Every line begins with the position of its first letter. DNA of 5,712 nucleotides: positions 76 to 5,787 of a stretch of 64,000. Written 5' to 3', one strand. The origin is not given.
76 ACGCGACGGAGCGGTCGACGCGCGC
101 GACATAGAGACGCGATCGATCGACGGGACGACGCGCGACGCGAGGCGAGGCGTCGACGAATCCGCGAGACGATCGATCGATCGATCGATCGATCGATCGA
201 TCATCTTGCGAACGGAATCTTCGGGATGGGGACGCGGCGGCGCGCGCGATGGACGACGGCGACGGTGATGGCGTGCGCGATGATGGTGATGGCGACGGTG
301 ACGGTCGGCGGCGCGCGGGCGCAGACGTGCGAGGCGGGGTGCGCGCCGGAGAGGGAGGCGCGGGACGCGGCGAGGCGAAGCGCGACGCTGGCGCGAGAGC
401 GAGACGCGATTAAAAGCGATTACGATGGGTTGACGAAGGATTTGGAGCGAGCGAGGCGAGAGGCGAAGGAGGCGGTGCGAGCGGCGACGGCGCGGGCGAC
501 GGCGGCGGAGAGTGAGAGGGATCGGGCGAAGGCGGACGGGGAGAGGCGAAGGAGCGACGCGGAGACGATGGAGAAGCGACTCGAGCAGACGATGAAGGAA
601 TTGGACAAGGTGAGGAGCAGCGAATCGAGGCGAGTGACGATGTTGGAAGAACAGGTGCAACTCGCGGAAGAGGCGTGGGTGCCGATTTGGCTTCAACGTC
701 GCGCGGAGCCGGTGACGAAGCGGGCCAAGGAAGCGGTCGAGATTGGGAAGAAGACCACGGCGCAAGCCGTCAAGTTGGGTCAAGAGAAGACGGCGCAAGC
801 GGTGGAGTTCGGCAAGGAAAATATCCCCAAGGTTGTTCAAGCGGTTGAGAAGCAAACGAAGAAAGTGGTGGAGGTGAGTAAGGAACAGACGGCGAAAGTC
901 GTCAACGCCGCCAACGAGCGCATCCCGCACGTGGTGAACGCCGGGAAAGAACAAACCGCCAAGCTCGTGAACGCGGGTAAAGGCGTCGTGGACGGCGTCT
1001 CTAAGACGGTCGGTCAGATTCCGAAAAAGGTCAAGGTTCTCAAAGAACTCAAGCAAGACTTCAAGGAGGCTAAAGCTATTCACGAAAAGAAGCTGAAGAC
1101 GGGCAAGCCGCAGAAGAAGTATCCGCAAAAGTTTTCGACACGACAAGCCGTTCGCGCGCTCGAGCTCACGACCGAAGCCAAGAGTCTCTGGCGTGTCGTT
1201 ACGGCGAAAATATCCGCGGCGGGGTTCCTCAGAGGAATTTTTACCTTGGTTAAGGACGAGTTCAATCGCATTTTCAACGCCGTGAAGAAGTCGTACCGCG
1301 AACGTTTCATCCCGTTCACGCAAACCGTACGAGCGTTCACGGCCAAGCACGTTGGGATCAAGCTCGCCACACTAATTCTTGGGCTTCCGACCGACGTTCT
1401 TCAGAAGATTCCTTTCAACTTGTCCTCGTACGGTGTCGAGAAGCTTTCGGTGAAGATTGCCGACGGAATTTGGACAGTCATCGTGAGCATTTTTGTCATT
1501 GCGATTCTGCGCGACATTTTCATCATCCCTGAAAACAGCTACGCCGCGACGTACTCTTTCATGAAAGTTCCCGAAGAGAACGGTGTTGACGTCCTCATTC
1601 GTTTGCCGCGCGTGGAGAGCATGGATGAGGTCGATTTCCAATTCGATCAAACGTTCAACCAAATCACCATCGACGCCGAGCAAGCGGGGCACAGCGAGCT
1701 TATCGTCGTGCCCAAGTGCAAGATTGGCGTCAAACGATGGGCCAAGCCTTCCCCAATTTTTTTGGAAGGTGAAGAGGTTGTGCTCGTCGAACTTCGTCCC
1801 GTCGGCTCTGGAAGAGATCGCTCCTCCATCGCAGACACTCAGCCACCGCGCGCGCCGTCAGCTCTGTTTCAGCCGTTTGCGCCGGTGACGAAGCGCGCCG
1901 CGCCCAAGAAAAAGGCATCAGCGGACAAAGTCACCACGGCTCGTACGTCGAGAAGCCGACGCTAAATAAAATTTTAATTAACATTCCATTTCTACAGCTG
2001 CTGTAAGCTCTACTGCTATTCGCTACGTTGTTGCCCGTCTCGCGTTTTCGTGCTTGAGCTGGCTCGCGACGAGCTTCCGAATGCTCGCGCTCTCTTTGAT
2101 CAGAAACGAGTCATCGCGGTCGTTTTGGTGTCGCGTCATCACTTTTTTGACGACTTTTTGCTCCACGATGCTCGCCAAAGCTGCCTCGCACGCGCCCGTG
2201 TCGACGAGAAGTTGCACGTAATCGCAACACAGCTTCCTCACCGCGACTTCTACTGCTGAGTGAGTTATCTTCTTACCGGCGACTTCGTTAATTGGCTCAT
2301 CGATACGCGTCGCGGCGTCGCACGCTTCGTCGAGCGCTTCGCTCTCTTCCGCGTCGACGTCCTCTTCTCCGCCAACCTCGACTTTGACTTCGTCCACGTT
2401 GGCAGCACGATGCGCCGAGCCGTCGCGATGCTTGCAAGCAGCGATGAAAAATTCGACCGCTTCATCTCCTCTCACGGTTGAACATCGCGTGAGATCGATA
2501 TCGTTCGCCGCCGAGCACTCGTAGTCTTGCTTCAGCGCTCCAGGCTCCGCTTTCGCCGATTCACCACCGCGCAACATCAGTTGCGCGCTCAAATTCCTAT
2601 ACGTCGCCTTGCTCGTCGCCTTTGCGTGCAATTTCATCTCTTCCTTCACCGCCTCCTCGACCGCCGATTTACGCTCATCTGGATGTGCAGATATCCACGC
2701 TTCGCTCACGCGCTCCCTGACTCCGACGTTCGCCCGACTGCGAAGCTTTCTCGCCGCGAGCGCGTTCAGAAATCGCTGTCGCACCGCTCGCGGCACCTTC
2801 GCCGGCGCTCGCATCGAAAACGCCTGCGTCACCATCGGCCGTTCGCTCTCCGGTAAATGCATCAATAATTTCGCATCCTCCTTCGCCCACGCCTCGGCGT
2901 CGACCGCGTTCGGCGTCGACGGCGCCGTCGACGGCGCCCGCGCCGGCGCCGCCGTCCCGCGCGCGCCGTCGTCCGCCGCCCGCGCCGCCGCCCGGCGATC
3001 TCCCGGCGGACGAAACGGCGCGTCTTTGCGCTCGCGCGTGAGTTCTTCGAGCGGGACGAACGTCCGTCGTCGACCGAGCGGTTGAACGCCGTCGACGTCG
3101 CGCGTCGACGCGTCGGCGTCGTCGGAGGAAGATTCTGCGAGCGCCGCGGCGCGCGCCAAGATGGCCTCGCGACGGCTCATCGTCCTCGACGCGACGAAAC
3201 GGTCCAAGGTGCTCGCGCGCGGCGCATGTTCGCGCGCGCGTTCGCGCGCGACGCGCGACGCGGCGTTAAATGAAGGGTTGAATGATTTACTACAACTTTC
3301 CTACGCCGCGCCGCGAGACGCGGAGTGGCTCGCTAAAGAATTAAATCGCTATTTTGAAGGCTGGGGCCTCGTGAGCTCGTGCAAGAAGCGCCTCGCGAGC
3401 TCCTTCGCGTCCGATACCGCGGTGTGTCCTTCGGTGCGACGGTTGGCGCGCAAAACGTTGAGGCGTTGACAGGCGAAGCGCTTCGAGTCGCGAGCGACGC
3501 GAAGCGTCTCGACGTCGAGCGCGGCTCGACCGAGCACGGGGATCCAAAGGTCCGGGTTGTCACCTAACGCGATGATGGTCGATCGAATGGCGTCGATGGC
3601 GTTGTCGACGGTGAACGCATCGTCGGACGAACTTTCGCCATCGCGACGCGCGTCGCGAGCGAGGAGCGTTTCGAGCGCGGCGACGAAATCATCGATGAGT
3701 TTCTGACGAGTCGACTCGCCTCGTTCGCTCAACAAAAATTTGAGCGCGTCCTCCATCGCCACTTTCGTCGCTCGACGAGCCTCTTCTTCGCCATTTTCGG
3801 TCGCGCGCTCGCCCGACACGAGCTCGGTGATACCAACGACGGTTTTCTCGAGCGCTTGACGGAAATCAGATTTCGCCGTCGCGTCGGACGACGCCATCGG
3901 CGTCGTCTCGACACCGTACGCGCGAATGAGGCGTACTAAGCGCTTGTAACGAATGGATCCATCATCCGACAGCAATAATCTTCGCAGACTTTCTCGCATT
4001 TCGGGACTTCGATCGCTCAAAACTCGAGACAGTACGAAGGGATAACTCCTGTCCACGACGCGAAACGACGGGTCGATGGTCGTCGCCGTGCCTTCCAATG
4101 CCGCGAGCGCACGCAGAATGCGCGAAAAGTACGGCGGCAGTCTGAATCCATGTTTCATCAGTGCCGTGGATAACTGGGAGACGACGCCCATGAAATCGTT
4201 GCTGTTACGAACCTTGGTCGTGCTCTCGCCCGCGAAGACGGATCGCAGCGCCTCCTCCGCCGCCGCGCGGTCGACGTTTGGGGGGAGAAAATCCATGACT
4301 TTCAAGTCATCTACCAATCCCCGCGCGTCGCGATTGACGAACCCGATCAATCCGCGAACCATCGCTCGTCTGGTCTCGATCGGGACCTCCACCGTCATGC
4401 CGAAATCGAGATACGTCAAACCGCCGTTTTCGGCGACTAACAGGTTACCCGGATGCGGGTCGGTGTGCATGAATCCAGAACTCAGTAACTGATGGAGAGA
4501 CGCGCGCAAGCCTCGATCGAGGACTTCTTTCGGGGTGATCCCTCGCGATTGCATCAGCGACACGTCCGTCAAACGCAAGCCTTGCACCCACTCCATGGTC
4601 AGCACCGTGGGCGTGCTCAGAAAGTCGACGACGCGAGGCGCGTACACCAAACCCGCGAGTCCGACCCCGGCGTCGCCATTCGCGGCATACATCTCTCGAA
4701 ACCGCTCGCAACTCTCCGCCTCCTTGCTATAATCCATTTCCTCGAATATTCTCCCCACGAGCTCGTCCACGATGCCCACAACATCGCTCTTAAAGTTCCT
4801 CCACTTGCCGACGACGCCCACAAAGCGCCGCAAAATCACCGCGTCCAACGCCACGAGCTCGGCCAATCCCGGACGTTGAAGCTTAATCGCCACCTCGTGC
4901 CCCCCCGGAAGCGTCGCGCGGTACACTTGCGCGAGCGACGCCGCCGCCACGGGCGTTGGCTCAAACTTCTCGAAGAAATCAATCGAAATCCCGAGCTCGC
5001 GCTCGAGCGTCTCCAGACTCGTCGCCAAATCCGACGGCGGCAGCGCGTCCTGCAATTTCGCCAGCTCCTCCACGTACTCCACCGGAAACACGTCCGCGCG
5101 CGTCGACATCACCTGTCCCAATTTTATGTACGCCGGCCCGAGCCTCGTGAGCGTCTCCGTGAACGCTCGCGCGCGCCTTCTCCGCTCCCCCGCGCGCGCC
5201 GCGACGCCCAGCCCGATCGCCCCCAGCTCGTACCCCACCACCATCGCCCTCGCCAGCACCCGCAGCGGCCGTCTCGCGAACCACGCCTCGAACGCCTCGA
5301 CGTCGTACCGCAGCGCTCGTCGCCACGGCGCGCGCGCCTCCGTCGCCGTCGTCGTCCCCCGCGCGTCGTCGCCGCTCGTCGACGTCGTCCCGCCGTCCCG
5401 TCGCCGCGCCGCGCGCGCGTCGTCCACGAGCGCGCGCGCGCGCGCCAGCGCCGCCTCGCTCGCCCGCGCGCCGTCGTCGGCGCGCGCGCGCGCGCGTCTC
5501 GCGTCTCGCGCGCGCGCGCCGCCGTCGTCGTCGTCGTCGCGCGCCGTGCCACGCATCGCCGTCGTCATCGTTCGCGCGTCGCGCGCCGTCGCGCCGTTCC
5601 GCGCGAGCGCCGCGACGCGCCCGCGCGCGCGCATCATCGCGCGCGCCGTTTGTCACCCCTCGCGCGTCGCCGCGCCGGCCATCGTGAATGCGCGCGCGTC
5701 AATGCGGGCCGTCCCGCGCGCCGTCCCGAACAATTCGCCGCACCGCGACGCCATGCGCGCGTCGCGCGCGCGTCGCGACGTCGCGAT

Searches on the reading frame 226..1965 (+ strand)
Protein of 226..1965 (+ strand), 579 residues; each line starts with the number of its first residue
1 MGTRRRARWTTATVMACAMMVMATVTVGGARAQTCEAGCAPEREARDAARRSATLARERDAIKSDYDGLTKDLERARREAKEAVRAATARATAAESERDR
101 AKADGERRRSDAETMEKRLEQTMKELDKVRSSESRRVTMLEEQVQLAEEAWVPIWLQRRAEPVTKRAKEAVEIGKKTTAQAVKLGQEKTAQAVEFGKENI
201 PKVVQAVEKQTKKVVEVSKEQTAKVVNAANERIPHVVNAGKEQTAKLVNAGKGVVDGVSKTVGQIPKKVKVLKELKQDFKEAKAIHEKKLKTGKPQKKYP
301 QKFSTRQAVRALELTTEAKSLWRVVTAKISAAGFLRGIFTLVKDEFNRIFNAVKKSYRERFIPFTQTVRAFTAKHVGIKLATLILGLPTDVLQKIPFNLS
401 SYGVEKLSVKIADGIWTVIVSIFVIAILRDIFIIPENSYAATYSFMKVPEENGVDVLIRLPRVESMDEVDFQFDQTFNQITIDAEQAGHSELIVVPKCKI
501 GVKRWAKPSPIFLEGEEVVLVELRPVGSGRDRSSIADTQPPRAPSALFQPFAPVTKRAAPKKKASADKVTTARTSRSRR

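Call 10: find_encoding_contigs(protein=window:226-1965:+, flank=10000, max_places=4)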
Protein window:226-1965:+ (579 aa): 2 contigs read that carry it; 2 places shown.
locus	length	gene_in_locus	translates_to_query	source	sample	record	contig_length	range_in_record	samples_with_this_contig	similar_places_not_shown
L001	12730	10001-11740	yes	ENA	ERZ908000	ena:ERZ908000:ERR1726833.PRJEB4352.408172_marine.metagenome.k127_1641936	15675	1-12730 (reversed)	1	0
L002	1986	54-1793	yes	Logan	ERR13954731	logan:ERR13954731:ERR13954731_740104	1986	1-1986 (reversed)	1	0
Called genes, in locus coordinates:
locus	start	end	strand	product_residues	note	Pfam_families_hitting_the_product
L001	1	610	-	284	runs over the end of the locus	PF00215:OMPdecase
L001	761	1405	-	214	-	PF00156:Pribosyltran (weak)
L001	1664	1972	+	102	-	-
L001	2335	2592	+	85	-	PF00338:Ribosomal_S10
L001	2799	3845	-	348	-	PF00069:Pkinase, PF07714:PK_Tyr_Ser-Thr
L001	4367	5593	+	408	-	PF02037:SAP, PF00013:KH_1 (weak), PF07650:KH_2 (faint), PF00013:KH_1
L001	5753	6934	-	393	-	-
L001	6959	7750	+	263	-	PF05724:TPMT, PF08241:Methyltransf_11, PF08242:Methyltransf_12, PF13649:Methyltransf_25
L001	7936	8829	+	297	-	PF02469:Fasciclin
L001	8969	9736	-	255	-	-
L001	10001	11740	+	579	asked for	-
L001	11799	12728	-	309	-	?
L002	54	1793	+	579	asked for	-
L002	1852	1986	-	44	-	?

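Call 11: search_protein_families(library=pfam, proteins=[window:226-1965:+], max_evalue=0.01)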
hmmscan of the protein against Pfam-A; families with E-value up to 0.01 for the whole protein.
window:226-1965:+ (579 aa): 0 families

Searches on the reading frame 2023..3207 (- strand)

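Call 11: search_protein_families(library=pfam, proteins=[window:2023-3207:-], max_evalue=0.01)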
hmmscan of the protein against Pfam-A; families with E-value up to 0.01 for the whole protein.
window:2023-3207:- (394 aa): 1 family
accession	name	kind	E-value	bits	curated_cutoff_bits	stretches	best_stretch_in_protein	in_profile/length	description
PF15870.10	EloA-BP1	-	0.00012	22.7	27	0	123-155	1-29/165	ElonginA binding-protein 1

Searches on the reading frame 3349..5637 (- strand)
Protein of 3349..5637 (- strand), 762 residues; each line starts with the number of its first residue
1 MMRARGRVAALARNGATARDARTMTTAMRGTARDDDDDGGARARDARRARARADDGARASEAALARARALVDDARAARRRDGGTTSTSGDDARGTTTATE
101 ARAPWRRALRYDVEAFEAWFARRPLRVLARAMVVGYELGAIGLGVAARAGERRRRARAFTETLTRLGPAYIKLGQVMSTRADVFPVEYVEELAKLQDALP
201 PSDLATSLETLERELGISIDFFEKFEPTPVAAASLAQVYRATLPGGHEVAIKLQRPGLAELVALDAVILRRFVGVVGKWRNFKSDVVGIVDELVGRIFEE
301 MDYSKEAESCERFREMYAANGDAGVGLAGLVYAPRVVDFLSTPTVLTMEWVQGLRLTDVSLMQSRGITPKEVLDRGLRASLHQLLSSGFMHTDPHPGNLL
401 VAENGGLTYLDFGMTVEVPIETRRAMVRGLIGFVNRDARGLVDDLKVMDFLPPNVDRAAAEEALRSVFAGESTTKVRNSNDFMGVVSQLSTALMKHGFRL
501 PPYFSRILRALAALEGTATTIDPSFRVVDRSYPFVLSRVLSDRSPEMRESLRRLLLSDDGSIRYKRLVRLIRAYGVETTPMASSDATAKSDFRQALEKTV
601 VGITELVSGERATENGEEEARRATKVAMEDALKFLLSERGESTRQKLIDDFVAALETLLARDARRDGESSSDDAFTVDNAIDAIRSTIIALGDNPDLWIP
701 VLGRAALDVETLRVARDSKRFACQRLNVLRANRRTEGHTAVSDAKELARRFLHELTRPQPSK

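Call 11: search_protein_families(library=pfam, proteins=[window:3349-5637:-], max_evalue=0.01)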
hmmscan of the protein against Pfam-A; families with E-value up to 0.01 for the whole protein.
window:3349-5637:- (762 aa): 2 families
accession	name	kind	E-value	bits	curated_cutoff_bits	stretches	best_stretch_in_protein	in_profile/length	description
PF03109.22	ABC1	-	2.5e-64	217.2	22.9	1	194-442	1-241/244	ABC1 atypical kinase-like domain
PF01636.29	APH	-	0.00061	20.1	23.2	1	372-415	149-197/239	Phosphotransferase enzyme family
